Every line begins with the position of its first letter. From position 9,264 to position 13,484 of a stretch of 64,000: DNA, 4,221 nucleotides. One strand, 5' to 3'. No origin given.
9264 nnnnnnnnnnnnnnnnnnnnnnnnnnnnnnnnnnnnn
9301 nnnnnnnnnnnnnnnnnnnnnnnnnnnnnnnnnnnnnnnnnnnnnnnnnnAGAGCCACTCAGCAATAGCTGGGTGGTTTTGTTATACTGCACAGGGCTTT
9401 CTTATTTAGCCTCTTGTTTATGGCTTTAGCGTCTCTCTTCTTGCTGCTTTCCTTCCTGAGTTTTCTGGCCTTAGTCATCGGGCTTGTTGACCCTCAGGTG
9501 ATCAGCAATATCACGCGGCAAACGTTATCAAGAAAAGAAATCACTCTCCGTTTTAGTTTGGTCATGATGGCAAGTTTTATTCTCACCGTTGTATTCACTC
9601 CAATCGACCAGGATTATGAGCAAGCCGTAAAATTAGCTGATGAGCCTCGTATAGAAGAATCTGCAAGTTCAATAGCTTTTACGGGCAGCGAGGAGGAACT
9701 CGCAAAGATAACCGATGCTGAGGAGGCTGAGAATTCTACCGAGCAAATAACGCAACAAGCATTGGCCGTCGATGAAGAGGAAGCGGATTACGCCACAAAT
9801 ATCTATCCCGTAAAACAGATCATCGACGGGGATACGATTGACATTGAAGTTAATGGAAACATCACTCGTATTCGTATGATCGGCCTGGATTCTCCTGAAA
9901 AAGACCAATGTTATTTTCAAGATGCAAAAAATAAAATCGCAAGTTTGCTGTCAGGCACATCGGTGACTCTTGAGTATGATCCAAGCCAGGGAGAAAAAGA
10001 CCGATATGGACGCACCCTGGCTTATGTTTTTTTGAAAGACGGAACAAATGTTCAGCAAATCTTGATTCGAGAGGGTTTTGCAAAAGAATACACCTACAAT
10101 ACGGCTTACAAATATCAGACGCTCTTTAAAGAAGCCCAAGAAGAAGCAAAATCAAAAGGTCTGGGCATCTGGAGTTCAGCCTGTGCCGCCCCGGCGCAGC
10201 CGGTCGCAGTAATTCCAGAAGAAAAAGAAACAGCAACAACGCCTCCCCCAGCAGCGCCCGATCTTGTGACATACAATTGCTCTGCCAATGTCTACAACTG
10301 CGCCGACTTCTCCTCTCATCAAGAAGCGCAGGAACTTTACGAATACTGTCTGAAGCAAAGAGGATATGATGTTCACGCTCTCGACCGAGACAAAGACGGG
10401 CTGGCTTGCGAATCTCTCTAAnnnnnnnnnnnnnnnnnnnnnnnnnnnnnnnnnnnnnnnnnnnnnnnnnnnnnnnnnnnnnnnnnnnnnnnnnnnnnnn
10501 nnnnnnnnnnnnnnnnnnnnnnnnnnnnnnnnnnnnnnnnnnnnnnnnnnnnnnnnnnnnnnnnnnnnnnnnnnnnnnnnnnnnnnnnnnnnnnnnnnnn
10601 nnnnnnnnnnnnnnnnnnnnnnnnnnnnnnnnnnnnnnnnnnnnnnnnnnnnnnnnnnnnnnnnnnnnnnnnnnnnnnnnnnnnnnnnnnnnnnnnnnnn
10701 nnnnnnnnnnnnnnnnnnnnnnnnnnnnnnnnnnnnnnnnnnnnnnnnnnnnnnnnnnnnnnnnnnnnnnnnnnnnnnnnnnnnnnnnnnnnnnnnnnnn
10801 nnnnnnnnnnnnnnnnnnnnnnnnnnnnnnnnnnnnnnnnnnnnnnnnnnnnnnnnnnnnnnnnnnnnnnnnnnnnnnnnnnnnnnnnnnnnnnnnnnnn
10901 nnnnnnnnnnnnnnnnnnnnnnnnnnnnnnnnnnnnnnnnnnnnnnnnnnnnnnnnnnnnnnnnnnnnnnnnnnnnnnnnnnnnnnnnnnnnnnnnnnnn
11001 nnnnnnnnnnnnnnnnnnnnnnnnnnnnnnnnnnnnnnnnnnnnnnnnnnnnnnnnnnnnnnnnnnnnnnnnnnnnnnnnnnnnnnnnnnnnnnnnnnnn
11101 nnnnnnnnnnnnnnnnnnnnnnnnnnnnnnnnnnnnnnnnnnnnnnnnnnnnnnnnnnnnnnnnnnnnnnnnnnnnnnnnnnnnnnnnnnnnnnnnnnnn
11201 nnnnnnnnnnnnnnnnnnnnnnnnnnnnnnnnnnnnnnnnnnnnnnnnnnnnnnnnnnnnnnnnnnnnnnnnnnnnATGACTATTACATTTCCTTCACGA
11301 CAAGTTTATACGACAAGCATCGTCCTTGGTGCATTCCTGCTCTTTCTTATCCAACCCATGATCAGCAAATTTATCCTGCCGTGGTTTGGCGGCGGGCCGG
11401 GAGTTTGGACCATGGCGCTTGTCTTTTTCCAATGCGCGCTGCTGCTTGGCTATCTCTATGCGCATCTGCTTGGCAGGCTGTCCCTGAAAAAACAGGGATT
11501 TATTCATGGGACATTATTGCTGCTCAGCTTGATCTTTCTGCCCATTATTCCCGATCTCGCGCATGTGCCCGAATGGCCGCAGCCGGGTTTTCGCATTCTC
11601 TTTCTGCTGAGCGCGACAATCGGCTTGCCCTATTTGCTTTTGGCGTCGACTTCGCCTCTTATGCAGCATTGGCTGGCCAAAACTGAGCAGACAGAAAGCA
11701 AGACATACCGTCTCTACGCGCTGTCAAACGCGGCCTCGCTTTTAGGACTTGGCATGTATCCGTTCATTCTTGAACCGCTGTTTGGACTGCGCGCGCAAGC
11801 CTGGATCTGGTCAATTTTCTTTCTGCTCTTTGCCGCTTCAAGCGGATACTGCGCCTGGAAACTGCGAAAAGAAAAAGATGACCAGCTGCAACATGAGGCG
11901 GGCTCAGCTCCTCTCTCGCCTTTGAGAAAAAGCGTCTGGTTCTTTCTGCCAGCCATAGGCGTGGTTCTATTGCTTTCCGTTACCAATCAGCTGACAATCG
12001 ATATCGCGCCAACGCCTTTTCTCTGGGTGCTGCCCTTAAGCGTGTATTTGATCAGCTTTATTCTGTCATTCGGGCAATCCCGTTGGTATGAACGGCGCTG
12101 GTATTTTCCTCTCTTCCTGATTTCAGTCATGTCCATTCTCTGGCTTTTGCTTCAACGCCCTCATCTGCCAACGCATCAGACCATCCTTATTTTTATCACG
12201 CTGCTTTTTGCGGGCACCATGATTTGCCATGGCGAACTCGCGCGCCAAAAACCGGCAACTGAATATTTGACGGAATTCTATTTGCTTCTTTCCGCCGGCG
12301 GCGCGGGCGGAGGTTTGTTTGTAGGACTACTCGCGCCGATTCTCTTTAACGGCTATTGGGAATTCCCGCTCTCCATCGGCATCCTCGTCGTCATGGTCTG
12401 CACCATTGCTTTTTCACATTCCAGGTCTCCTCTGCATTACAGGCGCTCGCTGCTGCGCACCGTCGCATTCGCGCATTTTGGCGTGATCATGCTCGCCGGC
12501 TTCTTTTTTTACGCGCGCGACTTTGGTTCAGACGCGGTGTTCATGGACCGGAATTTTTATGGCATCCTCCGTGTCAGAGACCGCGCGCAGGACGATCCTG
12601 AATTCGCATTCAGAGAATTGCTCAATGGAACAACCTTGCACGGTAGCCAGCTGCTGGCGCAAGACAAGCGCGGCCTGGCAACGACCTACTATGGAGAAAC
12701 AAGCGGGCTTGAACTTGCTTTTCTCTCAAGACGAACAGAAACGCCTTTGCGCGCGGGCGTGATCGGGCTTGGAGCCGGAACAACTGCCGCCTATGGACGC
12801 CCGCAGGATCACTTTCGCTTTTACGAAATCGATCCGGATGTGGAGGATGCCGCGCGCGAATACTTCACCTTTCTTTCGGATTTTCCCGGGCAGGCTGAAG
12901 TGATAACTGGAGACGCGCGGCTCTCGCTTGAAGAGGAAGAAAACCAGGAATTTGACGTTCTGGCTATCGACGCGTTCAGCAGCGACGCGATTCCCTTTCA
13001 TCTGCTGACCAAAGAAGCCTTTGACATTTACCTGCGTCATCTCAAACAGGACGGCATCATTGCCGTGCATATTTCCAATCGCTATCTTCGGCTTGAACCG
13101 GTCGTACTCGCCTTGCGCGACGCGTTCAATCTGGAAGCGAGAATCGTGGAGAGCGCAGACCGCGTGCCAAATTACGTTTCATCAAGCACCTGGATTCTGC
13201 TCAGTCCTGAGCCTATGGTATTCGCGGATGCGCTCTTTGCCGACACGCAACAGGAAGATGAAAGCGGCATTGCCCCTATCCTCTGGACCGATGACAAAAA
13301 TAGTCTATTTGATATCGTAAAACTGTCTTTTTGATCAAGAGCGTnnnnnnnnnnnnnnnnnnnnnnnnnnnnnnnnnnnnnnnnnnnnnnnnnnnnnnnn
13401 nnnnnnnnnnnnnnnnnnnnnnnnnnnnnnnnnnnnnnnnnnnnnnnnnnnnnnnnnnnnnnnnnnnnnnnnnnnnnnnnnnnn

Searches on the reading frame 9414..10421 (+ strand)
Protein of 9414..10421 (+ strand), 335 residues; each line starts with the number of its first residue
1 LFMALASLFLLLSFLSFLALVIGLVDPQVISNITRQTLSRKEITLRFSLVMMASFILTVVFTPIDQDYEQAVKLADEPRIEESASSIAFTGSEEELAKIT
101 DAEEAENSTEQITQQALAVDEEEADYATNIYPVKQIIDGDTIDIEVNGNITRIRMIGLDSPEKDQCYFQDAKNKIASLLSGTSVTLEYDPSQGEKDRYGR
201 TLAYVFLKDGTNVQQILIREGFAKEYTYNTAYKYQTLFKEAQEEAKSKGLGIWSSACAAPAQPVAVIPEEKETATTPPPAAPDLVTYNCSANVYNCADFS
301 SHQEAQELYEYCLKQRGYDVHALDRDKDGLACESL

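Call 78: search_protein_families(library=ncbifam, proteins=[window:9414-10421:+], max_evalue=1e-10)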
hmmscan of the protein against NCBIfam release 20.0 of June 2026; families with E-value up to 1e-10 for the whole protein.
window:9414-10421:+ (335 aa): 2 families
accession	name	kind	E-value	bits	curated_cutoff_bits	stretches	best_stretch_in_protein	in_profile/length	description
NF047694.1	TnucaseNucIStaph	equivalog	2.8e-27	95.3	250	1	121-254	38-175/175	thermonuclease NucI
NF047969.1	CaNuclEcnA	equivalog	6.5e-20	71.7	180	1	170-254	68-149/151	calcium-activated nuclease EcnA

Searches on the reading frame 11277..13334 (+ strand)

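Call 19: search_protein_families(library=ncbifam, proteins=[window:11277-13334:+], max_evalue=1e-10)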
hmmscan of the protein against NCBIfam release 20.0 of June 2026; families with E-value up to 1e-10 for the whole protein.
window:11277-13334:+ (685 aa): 2 families
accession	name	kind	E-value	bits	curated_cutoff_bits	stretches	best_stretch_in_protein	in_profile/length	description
NF037959.1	MFS_SpdSyn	subfamily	1.4e-19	70.3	40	1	385-609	178-398/480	fused MFS/spermidine synthase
NF003380.0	PRK04457.1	equivalog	7.4e-12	44.8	304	1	490-619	70-200/265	polyamine aminopropyltransferase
